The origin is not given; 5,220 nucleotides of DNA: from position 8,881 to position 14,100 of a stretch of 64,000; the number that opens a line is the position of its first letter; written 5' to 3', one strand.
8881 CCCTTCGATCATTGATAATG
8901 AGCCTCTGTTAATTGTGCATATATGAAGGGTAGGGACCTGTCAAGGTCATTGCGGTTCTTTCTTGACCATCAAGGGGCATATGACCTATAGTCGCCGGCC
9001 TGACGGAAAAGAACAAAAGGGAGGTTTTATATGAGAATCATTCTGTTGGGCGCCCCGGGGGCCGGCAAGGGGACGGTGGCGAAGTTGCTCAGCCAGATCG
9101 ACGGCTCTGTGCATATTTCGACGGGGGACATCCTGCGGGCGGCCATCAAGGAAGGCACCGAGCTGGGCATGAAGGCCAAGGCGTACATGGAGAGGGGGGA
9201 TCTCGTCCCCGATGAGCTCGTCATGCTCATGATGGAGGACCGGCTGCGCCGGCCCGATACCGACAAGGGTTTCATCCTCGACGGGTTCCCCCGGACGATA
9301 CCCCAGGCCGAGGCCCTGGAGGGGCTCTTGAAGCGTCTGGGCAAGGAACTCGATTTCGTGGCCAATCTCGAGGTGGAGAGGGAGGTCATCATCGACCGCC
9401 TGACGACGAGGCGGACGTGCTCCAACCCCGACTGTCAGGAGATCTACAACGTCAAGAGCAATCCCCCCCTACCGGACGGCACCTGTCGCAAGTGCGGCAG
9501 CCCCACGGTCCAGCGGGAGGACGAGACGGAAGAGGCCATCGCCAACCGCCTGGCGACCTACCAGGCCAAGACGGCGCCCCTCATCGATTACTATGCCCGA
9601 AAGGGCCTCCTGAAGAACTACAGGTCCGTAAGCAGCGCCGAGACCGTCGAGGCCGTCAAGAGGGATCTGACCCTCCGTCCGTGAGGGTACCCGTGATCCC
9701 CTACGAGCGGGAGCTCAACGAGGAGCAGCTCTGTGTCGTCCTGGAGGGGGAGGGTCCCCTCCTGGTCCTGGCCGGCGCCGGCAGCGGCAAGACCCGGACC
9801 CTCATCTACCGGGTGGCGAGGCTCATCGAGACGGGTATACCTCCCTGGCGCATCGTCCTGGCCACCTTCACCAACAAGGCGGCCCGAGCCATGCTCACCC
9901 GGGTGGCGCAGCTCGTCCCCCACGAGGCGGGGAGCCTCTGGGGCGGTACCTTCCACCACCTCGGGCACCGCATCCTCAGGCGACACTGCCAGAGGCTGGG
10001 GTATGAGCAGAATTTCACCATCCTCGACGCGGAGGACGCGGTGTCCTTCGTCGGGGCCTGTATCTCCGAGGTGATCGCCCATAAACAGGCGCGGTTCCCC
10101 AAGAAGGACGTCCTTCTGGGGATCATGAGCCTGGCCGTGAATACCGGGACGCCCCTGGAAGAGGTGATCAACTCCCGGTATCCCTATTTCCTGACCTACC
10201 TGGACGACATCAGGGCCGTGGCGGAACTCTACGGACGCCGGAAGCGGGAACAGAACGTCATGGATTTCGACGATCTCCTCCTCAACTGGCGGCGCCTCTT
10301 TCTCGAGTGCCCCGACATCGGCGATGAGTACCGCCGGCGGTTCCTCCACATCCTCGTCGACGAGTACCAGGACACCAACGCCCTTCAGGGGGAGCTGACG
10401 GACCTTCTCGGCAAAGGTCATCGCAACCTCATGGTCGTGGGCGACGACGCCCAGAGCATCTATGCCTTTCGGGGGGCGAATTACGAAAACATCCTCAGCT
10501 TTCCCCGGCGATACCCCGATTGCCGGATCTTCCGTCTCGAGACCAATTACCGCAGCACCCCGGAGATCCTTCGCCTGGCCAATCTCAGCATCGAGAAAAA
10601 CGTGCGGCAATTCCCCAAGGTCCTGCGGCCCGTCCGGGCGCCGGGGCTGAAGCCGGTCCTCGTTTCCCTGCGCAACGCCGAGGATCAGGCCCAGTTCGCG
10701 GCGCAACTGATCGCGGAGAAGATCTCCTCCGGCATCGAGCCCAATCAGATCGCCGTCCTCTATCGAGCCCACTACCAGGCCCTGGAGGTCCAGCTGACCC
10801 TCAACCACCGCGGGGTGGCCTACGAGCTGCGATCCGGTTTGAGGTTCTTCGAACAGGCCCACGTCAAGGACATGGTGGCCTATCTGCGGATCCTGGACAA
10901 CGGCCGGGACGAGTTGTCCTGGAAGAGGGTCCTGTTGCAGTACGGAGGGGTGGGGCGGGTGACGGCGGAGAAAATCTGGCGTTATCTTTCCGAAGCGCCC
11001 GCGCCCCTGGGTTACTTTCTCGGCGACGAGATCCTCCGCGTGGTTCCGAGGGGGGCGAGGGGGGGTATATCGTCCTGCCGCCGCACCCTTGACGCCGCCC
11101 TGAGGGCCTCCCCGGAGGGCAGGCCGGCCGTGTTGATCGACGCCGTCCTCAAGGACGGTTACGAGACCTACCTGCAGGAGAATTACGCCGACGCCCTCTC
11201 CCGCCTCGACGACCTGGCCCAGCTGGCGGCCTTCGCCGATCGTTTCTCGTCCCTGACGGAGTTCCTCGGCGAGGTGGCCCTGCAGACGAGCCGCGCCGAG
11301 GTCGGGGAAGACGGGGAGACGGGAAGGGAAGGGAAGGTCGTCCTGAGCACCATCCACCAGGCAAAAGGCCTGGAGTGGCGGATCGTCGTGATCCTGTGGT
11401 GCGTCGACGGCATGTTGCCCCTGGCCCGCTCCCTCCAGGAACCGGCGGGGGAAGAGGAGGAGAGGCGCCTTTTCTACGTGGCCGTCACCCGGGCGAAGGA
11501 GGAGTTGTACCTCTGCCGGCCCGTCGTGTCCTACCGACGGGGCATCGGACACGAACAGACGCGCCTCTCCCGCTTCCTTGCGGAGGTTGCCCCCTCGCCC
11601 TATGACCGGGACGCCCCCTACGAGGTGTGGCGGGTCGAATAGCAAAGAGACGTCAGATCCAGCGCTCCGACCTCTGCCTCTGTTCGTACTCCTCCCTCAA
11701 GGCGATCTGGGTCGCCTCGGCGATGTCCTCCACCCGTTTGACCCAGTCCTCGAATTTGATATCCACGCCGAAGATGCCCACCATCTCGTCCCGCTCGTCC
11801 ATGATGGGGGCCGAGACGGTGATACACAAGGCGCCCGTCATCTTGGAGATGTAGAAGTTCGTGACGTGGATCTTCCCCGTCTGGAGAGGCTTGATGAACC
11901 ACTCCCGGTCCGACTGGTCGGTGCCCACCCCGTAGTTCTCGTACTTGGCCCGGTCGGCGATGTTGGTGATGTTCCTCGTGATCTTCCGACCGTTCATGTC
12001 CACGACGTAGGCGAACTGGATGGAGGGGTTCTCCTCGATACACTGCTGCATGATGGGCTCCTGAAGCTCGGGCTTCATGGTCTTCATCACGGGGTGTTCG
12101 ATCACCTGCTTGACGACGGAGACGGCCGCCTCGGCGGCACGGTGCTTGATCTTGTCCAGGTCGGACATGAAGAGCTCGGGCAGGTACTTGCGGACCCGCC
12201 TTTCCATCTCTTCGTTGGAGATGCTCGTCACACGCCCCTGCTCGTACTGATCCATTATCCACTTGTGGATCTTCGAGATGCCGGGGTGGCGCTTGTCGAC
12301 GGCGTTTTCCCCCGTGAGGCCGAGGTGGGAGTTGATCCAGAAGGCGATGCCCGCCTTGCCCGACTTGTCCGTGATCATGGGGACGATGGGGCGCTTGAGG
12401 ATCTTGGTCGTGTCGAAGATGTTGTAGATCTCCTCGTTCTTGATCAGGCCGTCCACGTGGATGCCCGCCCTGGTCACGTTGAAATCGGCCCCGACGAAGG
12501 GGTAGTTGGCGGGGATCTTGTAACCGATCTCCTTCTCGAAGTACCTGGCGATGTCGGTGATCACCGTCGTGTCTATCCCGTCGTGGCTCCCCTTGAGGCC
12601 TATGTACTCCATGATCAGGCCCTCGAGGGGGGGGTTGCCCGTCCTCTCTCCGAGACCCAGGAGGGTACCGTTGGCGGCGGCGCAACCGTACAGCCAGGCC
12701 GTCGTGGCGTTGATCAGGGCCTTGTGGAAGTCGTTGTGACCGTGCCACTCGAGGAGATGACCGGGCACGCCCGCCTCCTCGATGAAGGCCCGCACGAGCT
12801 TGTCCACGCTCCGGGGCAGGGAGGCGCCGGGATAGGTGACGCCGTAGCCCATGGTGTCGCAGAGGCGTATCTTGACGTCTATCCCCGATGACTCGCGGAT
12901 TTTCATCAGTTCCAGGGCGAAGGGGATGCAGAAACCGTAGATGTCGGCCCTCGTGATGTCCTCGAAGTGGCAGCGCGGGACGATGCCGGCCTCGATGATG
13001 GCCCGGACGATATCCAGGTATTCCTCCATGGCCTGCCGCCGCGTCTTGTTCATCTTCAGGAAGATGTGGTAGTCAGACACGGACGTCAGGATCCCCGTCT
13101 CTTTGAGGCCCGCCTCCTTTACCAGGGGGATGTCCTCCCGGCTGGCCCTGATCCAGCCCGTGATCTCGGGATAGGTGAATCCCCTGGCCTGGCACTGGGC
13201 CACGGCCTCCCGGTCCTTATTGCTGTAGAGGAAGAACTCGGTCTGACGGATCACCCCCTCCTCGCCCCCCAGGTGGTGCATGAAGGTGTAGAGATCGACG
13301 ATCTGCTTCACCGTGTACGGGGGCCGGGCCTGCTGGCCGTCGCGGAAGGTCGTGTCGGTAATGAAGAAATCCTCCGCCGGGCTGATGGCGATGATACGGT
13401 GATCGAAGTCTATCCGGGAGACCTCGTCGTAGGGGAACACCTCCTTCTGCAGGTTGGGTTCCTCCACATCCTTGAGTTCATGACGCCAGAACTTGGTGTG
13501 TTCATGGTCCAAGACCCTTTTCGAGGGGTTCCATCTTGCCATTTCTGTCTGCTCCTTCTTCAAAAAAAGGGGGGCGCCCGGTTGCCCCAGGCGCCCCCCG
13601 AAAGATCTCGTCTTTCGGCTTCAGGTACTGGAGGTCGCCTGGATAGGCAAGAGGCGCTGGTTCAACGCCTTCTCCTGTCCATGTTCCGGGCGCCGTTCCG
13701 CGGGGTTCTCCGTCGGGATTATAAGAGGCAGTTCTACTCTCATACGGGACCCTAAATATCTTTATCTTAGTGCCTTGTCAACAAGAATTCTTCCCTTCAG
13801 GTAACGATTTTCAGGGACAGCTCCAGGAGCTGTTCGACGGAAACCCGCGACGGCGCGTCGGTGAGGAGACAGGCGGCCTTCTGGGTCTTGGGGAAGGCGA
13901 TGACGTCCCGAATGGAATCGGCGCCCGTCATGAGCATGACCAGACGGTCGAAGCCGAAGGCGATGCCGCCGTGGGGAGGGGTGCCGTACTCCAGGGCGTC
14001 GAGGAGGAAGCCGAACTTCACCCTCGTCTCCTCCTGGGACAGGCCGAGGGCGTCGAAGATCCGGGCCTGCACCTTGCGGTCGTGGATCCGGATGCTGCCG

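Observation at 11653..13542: Cytoplasmic HMGL-family synthase fused to a Cache-type sensor domain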

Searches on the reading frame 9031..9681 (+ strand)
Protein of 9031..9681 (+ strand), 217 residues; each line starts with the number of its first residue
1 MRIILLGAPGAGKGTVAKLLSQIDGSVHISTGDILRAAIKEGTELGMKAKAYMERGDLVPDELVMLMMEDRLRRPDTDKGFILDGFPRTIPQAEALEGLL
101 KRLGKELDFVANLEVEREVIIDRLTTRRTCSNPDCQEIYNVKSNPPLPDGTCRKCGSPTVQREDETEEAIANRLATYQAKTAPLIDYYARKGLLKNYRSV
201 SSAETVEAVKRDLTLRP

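Call 5: search_protein_families(library=pfam, proteins=[window:9031-9681:+], max_evalue=0.1)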
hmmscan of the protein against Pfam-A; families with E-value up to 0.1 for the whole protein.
window:9031-9681:+ (217 aa): 10 families
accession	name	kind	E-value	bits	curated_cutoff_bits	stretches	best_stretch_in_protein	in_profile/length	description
PF00406.28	ADK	-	9.9e-53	178.8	26.8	1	5-192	1-150/151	Adenylate kinase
PF13207.12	AAA_17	-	6.6e-30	104.6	27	1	6-134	1-129/136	AAA domain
PF05191.20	ADK_lid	-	4.5e-11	42.9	26.6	1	127-164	1-36/36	Adenylate kinase, active site lid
PF13238.12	AAA_18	-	5.9e-06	27.2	29.4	1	3-131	1-115/128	AAA domain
PF13671.12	AAA_33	-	0.00017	22.3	27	1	3-128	2-119/143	AAA domain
PF13521.12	AAA_28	-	0.00087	20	27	1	2-84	1-80/164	AAA domain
PF01485.27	IBR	-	0.0036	17.8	24.3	1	121-157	12-49/65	IBR domain, a half RING-finger domain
PF17213.9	Hydin_ADK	-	0.0069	17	27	0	3-50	2-50/196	Hydin Adenylate kinase-like domain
PF06414.18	Zeta_toxin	-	0.0093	15.9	22.3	1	3-41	19-60/199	Zeta toxin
PF00005.33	ABC_tran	-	0.088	13.9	25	0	3-35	14-50/137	ABC transporter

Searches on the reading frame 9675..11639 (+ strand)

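Call 5: search_protein_families(library=pfam, proteins=[window:9675-11639:+], max_evalue=0.1)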
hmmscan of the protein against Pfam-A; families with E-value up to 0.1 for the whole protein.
window:9675-11639:+ (655 aa): 8 families
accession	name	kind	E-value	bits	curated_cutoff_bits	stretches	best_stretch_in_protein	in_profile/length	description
PF00580.27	UvrD-helicase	-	3.5e-70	237.2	23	1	14-280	1-270/271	UvrD/REP helicase N-terminal domain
PF13361.12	UvrD_C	-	1.5e-51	176.4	25.6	2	287-439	2-155/350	UvrD-like helicase C-terminal domain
PF13245.12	AAA_19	-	1.3e-18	67.9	25.1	1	27-266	12-134/134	AAA domain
PF13538.12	UvrD_C_2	-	6.8e-13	48.7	27.4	1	555-614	2-52/52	UvrD-like helicase C-terminal domain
PF01443.25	Viral_helicase1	-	8.9e-06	26.1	21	1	552-614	178-227/228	Viral superfamily 1 RNA helicase core domain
PF13087.12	AAA_12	-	0.00084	19.4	27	0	550-613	138-190/195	AAA domain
PF13604.12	AAA_30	-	0.013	15.7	27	0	24-75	16-64/191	AAA domain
PF13401.12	AAA_22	-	0.019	15.7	27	0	25-118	4-91/130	AAA domain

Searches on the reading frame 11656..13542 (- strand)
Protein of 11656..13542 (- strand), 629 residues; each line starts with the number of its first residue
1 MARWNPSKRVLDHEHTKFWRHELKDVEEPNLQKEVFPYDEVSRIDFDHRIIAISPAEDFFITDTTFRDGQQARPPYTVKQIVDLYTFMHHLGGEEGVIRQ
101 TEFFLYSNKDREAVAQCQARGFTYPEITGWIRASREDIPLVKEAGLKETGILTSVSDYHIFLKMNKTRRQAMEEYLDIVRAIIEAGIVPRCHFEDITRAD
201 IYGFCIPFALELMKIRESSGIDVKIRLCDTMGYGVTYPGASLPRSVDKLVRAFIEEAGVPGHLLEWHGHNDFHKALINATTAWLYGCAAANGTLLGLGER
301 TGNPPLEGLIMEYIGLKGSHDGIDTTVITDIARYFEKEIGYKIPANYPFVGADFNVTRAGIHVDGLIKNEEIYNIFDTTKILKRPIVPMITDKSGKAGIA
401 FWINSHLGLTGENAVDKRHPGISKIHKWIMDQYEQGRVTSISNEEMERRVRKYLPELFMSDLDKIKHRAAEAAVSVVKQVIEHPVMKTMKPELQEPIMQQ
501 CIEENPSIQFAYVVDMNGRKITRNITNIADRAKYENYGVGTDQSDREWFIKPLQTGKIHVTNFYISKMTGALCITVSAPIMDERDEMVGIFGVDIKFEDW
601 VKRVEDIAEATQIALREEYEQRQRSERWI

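Call 5: search_protein_families(library=pfam, proteins=[window:11656-13542:-], max_evalue=0.1)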
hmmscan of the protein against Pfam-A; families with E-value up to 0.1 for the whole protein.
window:11656-13542:- (629 aa): 5 families
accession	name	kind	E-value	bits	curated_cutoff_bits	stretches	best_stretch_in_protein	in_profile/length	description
PF00682.25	HMGL-like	-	2.4e-29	103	29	1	61-333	4-258/260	HMGL-like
PF22673.2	MCP-like_PDC_1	-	3.2e-13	50.5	27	1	497-599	4-110/113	Methyl-accepting chemotaxis protein-like, first PDC sensor domain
PF02743.24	dCache_1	-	2.1e-08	34.5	45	1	502-598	62-153/240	Cache domain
PF04055.27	Radical_SAM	-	0.012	16.2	29.5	0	74-189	26-143/166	Radical SAM superfamily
PF22617.1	HCS_D2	-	0.014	16.2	27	0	358-397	10-49/82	Homocitrate synthase post-HMGL domain-like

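Call 6: search_protein_families(library=ncbifam, proteins=[window:11656-13542:-], max_evalue=0.1)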
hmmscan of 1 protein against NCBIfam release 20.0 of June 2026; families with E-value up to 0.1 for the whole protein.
window:11656-13542:- (629 aa): 21 families
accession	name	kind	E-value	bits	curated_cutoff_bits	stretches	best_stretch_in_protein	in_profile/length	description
TIGR02090.1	LEU1_arch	subfamily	8.6e-40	137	484.75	1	61-409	3-330/363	isopropylmalate/citramalate/homocitrate synthases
TIGR02660.1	nifV_homocitr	equivalog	2e-37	129.4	462.9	1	60-400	3-323/365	homocitrate synthase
NF002085.0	PRK00915.1-2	subfamily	4.6e-37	127.9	517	1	56-378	11-314/504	2-isopropylmalate synthase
TIGR02146.1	LysS_fung_arch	equivalog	1.3e-31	110.1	413.55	1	62-400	2-320/344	homocitrate synthase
NF041069.1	IPMS_Sufob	equivalog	1.6e-31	110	600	1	61-399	3-323/371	isopropylmalate synthase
NF002086.0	PRK00915.1-3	equivalog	1.8e-30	105.9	532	1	58-405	6-345/516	2-isopropylmalate synthase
TIGR00973.1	leuA_bact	equivalog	4.5e-25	88.1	598.7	1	61-400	4-335/494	2-isopropylmalate synthase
NF002087.0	PRK00915.1-4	equivalog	1.4e-24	86.6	729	1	58-400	6-340/516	2-isopropylmalate synthase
NF042433.1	CitmalDyn_Leptosp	equivalog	2.1e-22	79.4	950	1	126-400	79-339/514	(R)-citramalate synthase CimA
NF002084.0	PRK00915.1-1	equivalog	2.1e-21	76.1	748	1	59-402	5-340/523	2-isopropylmalate synthase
TIGR00977.1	citramal_synth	equivalog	4.4e-18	64.9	450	1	61-453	4-386/526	citramalate synthase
NF002088.0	PRK00915.1-5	equivalog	4.5e-18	65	697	1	61-379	6-316/514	2-isopropylmalate synthase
NF042434.1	IPMS_Lepto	equivalog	4.4e-13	48.9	500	1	57-377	4-320/374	2-isopropylmalate synthase LeuA2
NF002991.1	PRK03739.1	subfamily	7.7e-10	38.1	455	1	264-422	237-395/550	2-isopropylmalate synthase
NF006049.0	PRK08195.1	subfamily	2.3e-09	36.7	229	1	239-338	172-269/344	4-hyroxy-2-oxovalerate/4-hydroxy-2-oxopentanoic acid aldolase,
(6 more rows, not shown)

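Call 8: search_solved_structures(query=window:11656-13542:-, max_evalue=1, show_alignments=2)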
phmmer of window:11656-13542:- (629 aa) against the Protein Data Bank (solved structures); distinct sequences matched with E-value up to 1: 30.
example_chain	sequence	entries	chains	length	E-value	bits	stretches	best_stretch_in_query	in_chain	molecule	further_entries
6ktq_A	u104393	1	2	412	1.1e-21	80.3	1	61-376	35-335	Homocitrate synthase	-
3ble_A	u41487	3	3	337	1.2e-21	80.2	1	61-369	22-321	Citramalate synthase from Leptospira interrogans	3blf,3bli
3rmj_A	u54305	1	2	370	3.4e-18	68.8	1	59-378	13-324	2-isopropylmalate synthase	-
3eeg_A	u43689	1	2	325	1.2e-16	63.7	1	57-377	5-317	2-isopropylmalate synthase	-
6e1j_A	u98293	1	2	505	1.5e-16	63.3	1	61-378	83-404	2-isopropylmalate synthase, A genome specific 1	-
3a9i_A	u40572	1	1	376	2.2e-12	49.6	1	59-378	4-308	Homocitrate synthase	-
2ztj_A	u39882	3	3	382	2.3e-12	49.5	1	59-378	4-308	Homocitrate synthase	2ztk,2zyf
3ivs_A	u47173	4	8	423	3.6e-11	45.6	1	54-377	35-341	Homocitrate synthase, mitochondrial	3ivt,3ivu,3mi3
3ewb_X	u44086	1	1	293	1.9e-09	39.9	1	62-311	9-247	2-isopropylmalate synthase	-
4ov4_A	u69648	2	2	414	7.1e-08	34.7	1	59-369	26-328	2-isopropylmalate synthase | isopropylmalate synthase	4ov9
3dxi_A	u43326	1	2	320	0.00094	21.1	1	202-350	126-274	Putative aldolase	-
3hpx_A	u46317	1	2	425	0.0043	18.9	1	263-369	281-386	2-isopropylmalate synthase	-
2ftp_A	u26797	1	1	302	0.0043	18.9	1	139-332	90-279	hydroxymethylglutaryl-CoA lyase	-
3u6w_A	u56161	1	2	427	0.0043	18.9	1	263-369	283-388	2-isopropylmalate synthase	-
1nvm_A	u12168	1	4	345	0.0045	18.8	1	246-331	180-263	4-hydroxy-2-oxovalerate aldolase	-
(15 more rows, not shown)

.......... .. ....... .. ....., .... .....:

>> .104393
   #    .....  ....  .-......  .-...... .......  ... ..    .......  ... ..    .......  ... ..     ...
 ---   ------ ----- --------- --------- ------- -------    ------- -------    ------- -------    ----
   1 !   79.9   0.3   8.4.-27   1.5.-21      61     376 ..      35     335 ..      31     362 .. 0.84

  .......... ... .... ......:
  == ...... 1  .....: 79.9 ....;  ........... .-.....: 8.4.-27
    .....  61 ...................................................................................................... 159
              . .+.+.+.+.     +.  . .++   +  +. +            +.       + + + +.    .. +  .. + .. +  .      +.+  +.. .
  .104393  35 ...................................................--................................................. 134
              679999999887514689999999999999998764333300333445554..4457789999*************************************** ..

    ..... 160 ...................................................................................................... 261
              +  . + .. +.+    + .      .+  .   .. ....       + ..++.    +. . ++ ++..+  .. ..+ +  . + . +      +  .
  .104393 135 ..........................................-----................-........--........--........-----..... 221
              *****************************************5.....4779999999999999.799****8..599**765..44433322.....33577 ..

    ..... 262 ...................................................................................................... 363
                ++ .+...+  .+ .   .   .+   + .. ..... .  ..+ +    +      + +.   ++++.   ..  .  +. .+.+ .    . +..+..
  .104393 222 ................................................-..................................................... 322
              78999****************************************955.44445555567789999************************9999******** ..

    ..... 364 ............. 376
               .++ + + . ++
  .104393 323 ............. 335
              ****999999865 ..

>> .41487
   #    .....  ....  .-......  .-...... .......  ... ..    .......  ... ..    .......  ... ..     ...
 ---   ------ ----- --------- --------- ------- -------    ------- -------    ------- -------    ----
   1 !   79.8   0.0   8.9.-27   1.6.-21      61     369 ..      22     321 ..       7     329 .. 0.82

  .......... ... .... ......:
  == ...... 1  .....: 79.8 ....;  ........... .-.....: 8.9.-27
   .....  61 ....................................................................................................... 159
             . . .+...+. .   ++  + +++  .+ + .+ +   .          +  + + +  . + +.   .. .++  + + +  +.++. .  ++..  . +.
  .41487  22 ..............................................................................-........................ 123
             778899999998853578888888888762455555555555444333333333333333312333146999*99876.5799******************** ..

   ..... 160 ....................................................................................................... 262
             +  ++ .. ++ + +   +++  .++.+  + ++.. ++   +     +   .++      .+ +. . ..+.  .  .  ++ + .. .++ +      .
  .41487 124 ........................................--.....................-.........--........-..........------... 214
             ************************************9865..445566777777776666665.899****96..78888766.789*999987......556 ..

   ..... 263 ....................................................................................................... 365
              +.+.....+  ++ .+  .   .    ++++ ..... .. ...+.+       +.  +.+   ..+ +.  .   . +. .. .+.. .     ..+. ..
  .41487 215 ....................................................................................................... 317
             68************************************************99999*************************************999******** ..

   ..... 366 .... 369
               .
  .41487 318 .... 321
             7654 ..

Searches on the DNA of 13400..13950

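Call 19: search_rna_families(source=window, start=13400, end=13950, threshold=evalue, max_evalue=1, show_alignments=3)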
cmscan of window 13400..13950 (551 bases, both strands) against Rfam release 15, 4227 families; matches with E-value up to 1: 6.
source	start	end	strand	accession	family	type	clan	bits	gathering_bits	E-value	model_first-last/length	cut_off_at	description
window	13562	13630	-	RF02353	BjrC68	Gene; sRNA;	-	27.5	39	4.5e-05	1-82/82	no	Bradyrhizobiaceae sRNA BjrC68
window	13562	13639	-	RF01489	sbrA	Gene; sRNA;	-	19.5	45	0.19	1-71/71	no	Listeria sRNA sbrA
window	13565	13638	-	RF02231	sX12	Gene; sRNA;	-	19.4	106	0.49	1-78/78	no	Xanthomonas sRNA sX12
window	13569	13601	-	RF02472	Gl_RNase_MRP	Gene; ribozyme;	-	19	60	0.025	81-114/189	no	Giardia RNase MRP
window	13571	13624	-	RF01867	CC2171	Gene; sRNA;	-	18.1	75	0.12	1-159/159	no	caulobacter sRNA CC2171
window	13567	13673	-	RF00516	ylbH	Cis-reg; leader;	-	15.5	50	0.79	1-122/122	no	ylbH leader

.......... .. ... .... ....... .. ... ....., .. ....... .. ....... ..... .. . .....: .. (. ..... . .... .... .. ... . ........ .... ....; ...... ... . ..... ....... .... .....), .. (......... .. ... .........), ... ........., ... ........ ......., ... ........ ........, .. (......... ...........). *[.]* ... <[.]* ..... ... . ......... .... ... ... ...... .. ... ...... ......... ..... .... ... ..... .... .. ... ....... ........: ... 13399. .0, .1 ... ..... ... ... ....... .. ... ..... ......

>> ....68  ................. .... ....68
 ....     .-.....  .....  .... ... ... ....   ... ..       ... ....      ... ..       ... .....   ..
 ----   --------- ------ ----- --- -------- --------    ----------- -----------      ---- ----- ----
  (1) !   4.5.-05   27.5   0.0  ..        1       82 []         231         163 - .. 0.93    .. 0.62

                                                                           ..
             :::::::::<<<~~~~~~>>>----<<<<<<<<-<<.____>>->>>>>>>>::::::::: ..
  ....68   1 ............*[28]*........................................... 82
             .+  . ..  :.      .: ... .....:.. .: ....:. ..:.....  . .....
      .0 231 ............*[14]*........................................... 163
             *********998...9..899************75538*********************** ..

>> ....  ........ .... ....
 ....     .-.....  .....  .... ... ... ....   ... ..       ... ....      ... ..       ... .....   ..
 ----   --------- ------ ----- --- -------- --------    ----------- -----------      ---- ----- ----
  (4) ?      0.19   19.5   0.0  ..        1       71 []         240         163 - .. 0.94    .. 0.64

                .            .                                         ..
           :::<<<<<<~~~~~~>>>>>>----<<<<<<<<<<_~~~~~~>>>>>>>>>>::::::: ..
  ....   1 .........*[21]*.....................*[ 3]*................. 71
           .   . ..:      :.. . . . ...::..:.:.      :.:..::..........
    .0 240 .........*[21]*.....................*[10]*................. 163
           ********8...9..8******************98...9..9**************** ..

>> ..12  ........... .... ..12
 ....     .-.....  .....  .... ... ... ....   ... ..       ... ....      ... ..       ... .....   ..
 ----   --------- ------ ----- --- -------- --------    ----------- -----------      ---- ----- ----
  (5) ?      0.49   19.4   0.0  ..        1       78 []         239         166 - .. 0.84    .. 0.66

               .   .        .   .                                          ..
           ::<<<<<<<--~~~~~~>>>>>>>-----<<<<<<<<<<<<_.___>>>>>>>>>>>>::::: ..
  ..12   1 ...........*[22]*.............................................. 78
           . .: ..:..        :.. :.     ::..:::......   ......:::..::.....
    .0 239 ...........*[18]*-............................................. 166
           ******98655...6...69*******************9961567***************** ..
